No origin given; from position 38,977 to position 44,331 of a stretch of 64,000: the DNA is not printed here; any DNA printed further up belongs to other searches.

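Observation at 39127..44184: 1.68-kaa secreted S8 peptidase with about 1,300 aa of non-catalytic C-terminal domains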

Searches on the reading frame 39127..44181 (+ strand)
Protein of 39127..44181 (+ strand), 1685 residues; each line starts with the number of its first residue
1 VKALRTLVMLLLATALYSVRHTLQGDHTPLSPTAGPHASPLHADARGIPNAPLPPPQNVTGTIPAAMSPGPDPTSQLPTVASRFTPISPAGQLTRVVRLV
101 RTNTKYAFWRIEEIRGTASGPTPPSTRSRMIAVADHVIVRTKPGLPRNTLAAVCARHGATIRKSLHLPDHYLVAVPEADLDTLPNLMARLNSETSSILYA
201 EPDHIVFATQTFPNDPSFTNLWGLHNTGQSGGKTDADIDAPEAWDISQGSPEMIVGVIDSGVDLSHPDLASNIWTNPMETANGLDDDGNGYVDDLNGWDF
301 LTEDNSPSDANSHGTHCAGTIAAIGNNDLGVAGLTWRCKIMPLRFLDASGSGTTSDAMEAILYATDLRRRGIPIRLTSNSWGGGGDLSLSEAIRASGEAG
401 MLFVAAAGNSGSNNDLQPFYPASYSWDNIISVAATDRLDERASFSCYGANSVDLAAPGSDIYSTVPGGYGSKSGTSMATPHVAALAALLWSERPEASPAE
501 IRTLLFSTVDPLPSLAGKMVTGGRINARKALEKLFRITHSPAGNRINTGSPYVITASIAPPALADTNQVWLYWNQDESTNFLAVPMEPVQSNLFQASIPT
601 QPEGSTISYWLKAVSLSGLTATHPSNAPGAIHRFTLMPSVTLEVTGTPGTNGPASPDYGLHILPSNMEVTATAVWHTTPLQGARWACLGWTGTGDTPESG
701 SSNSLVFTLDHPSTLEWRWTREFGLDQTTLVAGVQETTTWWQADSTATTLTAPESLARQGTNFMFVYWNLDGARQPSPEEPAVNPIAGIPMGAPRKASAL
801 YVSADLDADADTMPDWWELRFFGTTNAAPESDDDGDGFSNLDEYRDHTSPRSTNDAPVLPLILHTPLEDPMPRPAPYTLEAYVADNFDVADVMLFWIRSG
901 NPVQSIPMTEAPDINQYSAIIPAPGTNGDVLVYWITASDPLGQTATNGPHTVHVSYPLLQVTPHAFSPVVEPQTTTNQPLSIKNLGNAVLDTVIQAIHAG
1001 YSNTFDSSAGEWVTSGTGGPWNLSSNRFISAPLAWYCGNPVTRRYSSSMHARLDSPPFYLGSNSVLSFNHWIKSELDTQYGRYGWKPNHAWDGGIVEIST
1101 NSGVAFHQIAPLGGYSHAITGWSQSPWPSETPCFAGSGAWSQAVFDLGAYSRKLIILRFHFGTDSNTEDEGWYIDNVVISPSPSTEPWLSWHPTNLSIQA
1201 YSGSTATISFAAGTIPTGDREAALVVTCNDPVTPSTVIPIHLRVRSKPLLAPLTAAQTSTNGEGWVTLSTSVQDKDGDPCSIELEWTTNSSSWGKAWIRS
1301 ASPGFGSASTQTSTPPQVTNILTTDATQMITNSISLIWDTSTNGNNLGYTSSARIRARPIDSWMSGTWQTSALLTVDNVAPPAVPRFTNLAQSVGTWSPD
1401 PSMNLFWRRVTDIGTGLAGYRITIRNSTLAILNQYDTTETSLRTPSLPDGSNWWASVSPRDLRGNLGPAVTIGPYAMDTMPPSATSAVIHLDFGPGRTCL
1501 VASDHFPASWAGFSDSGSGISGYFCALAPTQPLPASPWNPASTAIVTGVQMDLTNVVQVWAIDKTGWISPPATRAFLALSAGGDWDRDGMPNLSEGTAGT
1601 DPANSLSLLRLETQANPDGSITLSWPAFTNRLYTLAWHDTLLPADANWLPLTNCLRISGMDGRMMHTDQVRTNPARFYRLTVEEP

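Call 3: search_protein_families(library=pfam, proteins=[window:39127-44181:+], max_evalue=1)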
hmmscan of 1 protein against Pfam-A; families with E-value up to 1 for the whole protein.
window:39127-44181:+ (1685 aa): 2 families
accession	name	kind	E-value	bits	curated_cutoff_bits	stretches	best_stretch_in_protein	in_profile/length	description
PF00082.27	Peptidase_S8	-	3.6e-58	197.6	21.8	1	253-509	4-273/288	Subtilase family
PF20773.4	InhA-like_MAM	-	2e-05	24.6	26.9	1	1133-1179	115-162/191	Immune inhibitor A-like, MAM domain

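Call 4: search_protein_families(library=ncbifam, proteins=[window:39127-44181:+], max_evalue=1)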
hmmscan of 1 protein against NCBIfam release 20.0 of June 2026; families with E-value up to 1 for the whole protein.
window:39127-44181:+ (1685 aa): 10 families
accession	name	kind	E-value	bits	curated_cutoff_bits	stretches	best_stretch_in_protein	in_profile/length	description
TIGR03921.1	T7SS_mycosin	equivalog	1.6e-45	155.8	278.75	1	240-569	3-324/353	type VII secretion-associated serine protease mycosin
NF033595.1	denti_PrtP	equivalog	3.6e-34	118.4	300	2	398-584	364-553/606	dentilisin complex serine proteinase subunit PrtP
TIGR03895.1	protease_PatA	subfamily_domain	3.2e-14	52.6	421.05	1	313-541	1-235/606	PatA/PatG family cyanobactin maturation protease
NF051851.1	AtpSerPepEprS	equivalog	2.7e-12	45.6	1700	2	398-490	222-318/988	autotransporter serine peptidase EprS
NF038112.1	myxo_dep_M36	subfamily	2.9e-11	41.3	1500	1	1000-1180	978-1167/1604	myxosortase-dependent M36 family metallopeptidase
NF040809.1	germ_prot_CspBA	exception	1.6e-08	32.7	1250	1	436-489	413-472/1099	bifunctional germination protease/germinant receptor pseudoprotease CspBA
NF049966.1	QH_SP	equivalog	3.7e-08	33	165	1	301-506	30-208/219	subtilisin-like serine protease QhpE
NF042425.1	Amuc_1099_fam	equivalog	1.7e-07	31.1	50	1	827-858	124-155/321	Amuc_1099 family pilus-like system protein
NF038111.1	rhom_dep_M36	equivalog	2e-06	25.5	1700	1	1079-1180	1067-1164/1315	rhombosortase-dependent M36 family metallopeptidase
NF040553.1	SGO_0316_fam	subfamily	1.2e-05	23.2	1400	1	447-505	664-727/1486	SGO_0316/SGO_0317 family LPXTG-anchored serine peptidase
